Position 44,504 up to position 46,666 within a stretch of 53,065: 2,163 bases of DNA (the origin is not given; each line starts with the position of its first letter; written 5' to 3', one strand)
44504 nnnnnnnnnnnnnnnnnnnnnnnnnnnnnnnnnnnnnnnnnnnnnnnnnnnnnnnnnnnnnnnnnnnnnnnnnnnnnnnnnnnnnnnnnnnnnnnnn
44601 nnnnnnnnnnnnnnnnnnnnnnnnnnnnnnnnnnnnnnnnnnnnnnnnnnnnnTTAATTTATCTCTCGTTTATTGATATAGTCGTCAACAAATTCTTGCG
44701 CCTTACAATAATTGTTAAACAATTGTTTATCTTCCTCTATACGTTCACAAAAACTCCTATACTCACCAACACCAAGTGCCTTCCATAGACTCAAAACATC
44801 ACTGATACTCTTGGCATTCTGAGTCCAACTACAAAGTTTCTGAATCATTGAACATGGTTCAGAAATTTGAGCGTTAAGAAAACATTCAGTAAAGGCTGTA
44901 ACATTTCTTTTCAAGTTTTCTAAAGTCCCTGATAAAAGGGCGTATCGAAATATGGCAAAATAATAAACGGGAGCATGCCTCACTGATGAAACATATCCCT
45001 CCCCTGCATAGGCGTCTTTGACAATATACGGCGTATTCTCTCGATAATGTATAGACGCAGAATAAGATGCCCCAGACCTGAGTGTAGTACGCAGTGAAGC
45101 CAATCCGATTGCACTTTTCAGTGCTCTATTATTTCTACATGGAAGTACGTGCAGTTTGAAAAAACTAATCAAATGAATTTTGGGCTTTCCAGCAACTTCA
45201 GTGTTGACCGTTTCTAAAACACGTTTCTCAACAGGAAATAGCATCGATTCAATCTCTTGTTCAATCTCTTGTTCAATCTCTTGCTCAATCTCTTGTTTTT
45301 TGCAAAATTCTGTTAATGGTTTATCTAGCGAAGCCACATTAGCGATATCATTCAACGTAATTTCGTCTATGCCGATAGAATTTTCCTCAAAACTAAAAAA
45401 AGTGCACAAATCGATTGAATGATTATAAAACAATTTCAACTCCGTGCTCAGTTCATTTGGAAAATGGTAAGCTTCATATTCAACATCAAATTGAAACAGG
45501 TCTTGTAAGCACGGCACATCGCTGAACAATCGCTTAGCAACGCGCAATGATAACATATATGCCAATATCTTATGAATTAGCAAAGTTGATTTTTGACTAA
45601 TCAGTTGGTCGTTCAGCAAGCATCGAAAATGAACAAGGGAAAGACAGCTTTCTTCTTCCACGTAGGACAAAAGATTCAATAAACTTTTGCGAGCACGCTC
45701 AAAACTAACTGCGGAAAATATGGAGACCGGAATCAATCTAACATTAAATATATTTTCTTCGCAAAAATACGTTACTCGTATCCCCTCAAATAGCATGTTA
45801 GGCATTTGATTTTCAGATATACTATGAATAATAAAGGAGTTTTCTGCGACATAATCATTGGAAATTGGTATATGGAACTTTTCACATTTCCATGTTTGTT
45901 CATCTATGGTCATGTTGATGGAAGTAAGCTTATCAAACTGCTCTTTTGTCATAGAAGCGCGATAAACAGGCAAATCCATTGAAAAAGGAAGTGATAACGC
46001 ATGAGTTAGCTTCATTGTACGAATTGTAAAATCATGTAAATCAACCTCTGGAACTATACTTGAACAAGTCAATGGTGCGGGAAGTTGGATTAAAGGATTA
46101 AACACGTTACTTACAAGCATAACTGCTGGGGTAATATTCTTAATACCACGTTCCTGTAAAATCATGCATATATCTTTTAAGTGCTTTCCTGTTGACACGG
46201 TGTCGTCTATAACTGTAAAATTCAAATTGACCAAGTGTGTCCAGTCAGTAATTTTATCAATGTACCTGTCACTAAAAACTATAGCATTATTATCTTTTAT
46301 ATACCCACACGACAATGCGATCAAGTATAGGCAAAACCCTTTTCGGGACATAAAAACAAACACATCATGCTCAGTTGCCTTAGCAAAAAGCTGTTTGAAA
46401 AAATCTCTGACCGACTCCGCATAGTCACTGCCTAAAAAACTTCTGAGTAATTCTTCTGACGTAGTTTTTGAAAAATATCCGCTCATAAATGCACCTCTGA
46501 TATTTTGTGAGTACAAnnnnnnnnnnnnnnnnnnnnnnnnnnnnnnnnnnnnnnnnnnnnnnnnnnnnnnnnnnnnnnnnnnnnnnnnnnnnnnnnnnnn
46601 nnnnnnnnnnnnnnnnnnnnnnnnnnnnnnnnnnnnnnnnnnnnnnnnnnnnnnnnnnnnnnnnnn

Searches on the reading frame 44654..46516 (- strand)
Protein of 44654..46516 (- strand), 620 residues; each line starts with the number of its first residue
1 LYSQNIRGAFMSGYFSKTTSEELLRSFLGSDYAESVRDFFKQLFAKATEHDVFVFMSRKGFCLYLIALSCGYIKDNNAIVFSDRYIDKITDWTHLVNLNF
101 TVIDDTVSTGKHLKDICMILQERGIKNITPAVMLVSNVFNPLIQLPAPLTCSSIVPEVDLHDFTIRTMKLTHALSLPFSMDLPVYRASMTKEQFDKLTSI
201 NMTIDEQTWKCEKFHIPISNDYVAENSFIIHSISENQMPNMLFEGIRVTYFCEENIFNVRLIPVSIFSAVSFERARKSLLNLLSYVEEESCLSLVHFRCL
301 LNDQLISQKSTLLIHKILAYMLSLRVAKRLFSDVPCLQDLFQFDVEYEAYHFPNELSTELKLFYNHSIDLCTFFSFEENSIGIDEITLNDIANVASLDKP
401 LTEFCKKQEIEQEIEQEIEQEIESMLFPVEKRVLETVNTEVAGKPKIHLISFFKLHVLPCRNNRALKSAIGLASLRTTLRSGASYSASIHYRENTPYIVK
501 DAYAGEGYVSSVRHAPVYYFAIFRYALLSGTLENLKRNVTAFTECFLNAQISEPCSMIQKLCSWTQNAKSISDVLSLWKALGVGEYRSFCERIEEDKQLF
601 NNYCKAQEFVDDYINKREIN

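Call 6: search_protein_families(library=pfam, proteins=[window:44654-46516:-], max_evalue=0.1)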
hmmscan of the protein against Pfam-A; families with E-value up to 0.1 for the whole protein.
window:44654-46516:- (620 aa): 0 families

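Call 7: search_protein_families(library=padloc, proteins=[window:44654-46516:-], max_evalue=0.1)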
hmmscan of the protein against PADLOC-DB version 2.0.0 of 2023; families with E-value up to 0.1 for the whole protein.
window:44654-46516:- (620 aa): 0 families

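Call 12: find_homologous_proteins(query=window:44654-46516:-)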
Query window:44654-46516:-: the 8000 candidates sharing most words with the query were scored; none scored E <= 0.001.

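Call 14: search_protein_families(library=ncbifam, proteins=[window:44654-46516:-], max_evalue=0.1)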
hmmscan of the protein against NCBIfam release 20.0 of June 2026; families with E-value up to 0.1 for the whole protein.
window:44654-46516:- (620 aa): 0 families

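Call 15: search_protein_families(library=phrogs, proteins=[window:44654-46516:-], max_evalue=0.1)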
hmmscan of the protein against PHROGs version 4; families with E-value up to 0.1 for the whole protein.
window:44654-46516:- (620 aa): 0 families

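Call 24: search_protein_representatives(protein=window:44654-46516:-)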
Query: 620 residues. Proteins with E-value up to 0.001 (for the whole library): 56; up to 1e-10: 15; up to 1e-30: 1. The best 56 are listed.
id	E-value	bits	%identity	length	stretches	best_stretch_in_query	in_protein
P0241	1.6e-90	320.8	36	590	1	17-594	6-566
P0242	8.7e-16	74.1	26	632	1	36-362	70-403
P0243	1.4e-15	73.4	27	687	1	20-396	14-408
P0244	3.4e-15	72.1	25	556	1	27-374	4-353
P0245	2.9e-14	69.0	25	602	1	31-398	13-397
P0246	7.0e-14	67.8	23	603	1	22-546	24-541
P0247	1.3e-13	66.8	28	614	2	22-303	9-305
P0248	2.4e-13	66.0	26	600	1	17-361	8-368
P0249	6.3e-13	64.6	28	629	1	30-198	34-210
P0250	7.7e-13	64.3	25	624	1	35-364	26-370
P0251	1.2e-12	63.7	29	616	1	26-274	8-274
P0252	2.2e-12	62.8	24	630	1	25-361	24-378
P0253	3.9e-11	58.7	26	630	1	17-333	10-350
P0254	6.9e-11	57.9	27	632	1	32-363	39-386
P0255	8.4e-11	57.6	23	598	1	25-370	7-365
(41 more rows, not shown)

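Call 31: search_protein_families(library=pfam, alignment_id=A2, max_evalue=0.01)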
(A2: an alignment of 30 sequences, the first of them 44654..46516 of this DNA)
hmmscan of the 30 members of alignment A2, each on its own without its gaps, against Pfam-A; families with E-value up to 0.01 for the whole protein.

A. member 1, window:44654-46516:- (620 aa): 0 families

B. families by the number of members that match (of 30 scanned): 4 families
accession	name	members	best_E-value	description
PF15609.12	PRTase_2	7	0.00025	Phosphoribosyl transferase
PF00156.33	Pribosyltran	6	3.3e-06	Phosphoribosyl transferase domain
PF24390.1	PRTase-CE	2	0.00059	PRTase-CE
PF02919.20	Topoisom_I_N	1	0.002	Eukaryotic DNA topoisomerase I, DNA binding fragment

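Call 32: search_protein_families(library=padloc, alignment_id=A2, max_evalue=0.01)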
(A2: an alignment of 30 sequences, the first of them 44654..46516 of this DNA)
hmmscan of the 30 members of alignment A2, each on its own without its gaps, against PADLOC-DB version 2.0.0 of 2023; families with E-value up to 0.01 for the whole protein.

A. member 1, window:44654-46516:- (620 aa): 0 families

B. families by the number of members that match (of 30 scanned): 3 families
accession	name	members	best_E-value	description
PDLC03962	ShosT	8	1.1e-07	-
PDLC02935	PRTase_III-A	2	7e-05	-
PDLC02932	PRTase_III-A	1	0.0061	-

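Call 33: search_solved_structures(query=A2, max_evalue=1)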
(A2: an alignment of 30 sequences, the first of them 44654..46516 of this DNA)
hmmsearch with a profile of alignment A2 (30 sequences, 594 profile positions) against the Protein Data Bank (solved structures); distinct sequences matched with E-value up to 1: 69 (the best 60 are shown).
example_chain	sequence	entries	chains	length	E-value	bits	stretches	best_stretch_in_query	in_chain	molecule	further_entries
9q0n_A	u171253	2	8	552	4.7e-06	28.7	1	87-128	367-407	Amidophosphoribosyltransferase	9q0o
9q0m_A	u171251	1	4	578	5e-06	28.6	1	87-128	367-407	Amidophosphoribosyltransferase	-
6czf_A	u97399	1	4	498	2.8e-05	26.2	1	86-136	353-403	Amidophosphoribosyltransferase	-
1ecb_A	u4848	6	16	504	2.8e-05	26.1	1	86-136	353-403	GLUTAMINE PHOSPHORIBOSYLPYROPHOSPHATE AMIDOTRANSFERASE | Amidophosphoribosyltransferase, PurF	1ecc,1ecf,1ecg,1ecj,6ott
8w7d_A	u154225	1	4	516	2.9e-05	26.1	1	86-136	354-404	Amidophosphoribosyltransferase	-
1u9y_A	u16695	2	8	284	3.9e-05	25.7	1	90-128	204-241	Ribose-phosphate pyrophosphokinase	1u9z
6bo7_A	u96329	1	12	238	4.5e-05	25.5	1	84-131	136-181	Hypoxanthine phosphoribosyltransferase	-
1cjb_A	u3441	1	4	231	5.7e-05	25.1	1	86-131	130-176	PROTEIN (HYPOXANTHINE-GUANINE PHOSPHORIBOSYLTRANSFERASE)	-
3ozf_A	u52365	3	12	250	6.7e-05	24.9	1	86-131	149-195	Hypoxanthine-guanine-xanthine phosphoribosyltransferase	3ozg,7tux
1vdm_A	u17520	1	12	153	0.00011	24.1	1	89-130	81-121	purine phosphoribosyltransferase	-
2jbh_A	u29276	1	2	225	0.00013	24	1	87-135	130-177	PHOSPHORIBOSYLTRANSFERASE DOMAIN-CONTAINING PROTEIN 1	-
5ipf_A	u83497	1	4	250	0.00054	21.9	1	84-133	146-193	Hypoxanthine-guanine phosphoribosyltransferase (HGPRT)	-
3ohp_A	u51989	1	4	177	0.00066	21.6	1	79-129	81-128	Hypoxanthine phosphoribosyltransferase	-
6lbp_A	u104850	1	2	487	0.00095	21.1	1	89-126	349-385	Amidophosphoribosyltransferase 2, chloroplastic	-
2vfa_A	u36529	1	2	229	0.0011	20.9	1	87-131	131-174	HYPOXANTHINE-GUANINE-XANTHINE PHOSPHORIBOSYLTRANSFERASE, HYPOXANTHINE-GUANINE PHOSPHORIBOS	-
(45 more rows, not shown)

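Call 52: search_dna_similar(query=window:44654-46486:-, collection=plasmids, mode=protein, max_evalue=0.001, max_rows=15)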
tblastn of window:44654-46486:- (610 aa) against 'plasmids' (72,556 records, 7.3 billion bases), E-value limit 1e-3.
No match.

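Call 53: search_dna_similar(query=window:44654-46486:-, collection=phages, mode=protein, max_evalue=0.001, max_rows=15)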
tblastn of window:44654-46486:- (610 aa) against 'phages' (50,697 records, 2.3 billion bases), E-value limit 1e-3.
No match.

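Call 54: predict_structure(alignment_id=A2)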
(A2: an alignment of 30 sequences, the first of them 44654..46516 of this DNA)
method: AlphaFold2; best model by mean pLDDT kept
length: 620 residues; sequences in the alignment: 30
mean_pLDDT: 84.5   pTM: 0.86
mean pLDDT of the five models: 84.5, 82.1, 81.8, 80.8, 79.2
residues with pLDDT >= 90: 276; 70-90: 270; 50-70: 46; < 50: 28
segments of 3 or more residues with pLDDT < 50: 1-9, 400-406, 433-436, 438-441
pLDDT, mean of each block of 10 residues (from residue 1): 42 75 96 96 94 95 94 89 91 95 93 93 96 92 90 90 92 88 93 95 88 89 91 85 94 93 94 94 88 86 84 92 94 92 90 88 79 81 87 68 49 79 79 48 74 71 73 90 90 92 85 81 86 90 83 76 87 75 69 75 75 64
secondary structure, 60 per line:
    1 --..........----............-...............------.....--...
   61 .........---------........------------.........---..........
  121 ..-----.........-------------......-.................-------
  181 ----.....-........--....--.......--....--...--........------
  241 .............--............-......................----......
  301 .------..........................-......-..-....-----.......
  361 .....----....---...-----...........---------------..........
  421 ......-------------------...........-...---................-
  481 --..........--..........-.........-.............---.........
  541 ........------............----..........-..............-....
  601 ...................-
elements in order: H3-12 H17-28 H30-44 E51-55 H58-69 E79-82 H83-86 E99-107 H111-122 E128-136 E150-155 H157-173 E185-189 H191-198 E201-204 E207-213 E216-219 E222-224 E227-234 E241-253 E256-267 E269-271 H272-290 H295-301 H308-333 H335-340 H345-348 H354-365 H370-373 H385-395 H411-426 E446-448 H449-456 H464-479 E483-492 E495-504 H506-514 H516-528 H532-548 H555-566 H571-580 H582-595 H597-619

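Call 58: fold_search(model_id=the predicted structure, library=pdb)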
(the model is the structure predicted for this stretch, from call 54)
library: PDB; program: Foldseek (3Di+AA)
matches with E <= 10: 1274; with E <= 0.001: 1
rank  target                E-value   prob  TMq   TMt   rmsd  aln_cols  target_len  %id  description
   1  1hgx_B                8.5e-04  1.00  0.18  0.58   3.7       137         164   12  HYPOXANTHINE-GUANINE-XANTHINE PHOSPHORIBOSYLTRANSFERASE (HGXPRTASE) (released 1996-08-17)
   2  6igs_D                1.5e-03  1.00  0.14  0.44   7.2       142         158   13  Crystal structure of HPRT from F. tularensis with Zinc (released 2019-10-02)
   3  1qk3_C                1.6e-03  1.00  0.14  0.35   5.3       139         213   13  TOXOPLASMA GONDII HYPOXANTHINE-GUANINE PHOSPHORIBOSYLTRANSFERASE GMP COMPLEX (released 1999-10-17)
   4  5knr_B                1.6e-03  1.00  0.14  0.46   6.0       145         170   15  E. coli HPRT in complexed with 9-[(N-phosphonoethyl-N-phosphonoethoxyethyl)-2-aminoethyl]-guanine (released 2017-07-19)
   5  3ozf_C                1.8e-03  1.00  0.15  0.35   6.8       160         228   14  Crystal Structure of Plasmodium falciparum Hypoxanthine-Guanine-Xanthine Phosphoribosyltransferase in complex with hyp (released 2011-09-28)
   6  1z7g_C                2.1e-03  1.00  0.16  0.41   5.4       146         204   16  Free human HGPRT (released 2005-08-02)
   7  6bo7_L                2.2e-03  1.00  0.17  0.41   5.1       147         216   14  Crystal structure of Plasmodium vivax hypoxanthine guanine phosphoribosyltransferase in complex with [3R,4R]-4-guanin- (released 2017-12-13)
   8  6igs_C                2.4e-03  1.00  0.16  0.51   6.5       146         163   12  Crystal structure of HPRT from F. tularensis with Zinc (released 2019-10-02)
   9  3ohp_C                2.6e-03  1.00  0.15  0.49   4.7       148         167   14  Crystal structure of HGPRT from Vibrio cholerae (released 2010-09-01)
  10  1j7j_B                2.6e-03  1.00  0.15  0.49   5.5       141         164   16  Crystal Structure of the HPRT from Salmonella typhimurium (released 2003-07-29)
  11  3ozf_B                2.6e-03  1.00  0.16  0.38   6.3       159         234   12  Crystal Structure of Plasmodium falciparum Hypoxanthine-Guanine-Xanthine Phosphoribosyltransferase in complex with hyp (released 2011-09-28)
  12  1g9t_A                2.7e-03  1.00  0.15  0.49   4.4       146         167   13  CRYSTAL STRUCTURE OF E.COLI HPRT-GMP COMPLEX (released 2002-08-28)
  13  5knt_B                2.7e-03  1.00  0.15  0.47   4.5       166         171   12  Crystal structure of E. coli hypoxanthine phosphoribosyltransferase in complexed with 2-((2,3-Dihydroxypropyl)(2-(hypo (released 2017-07-19)
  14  1g9s_A                3.1e-03  1.00  0.15  0.46   4.5       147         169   14  CRYSTAL STRUCTURE OF A COMPLEX BETWEEN E.COLI HPRT AND IMP (released 2002-08-28)
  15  3gep_A                3.3e-03  1.00  0.16  0.39   6.5       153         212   15  Human hypoxanthine guanine phosphoribosyltranserfase in complex with (S)-9-(3-hydroxy-2-phosphonylmethoxypropyl)guanin (released 2009-08-18)
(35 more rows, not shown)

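Call 72: find_related_loci(query=A3, collection=viral_contigs, flank=6000)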
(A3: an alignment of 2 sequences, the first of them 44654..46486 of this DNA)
Query A3 (610 aa) in viral_contigs; peptide patterns used: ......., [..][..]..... (x = any residue, [..] = any of these).
86 stretches matched a pattern, but none encodes a relative of the query by tblastn (E <= 1e-3).
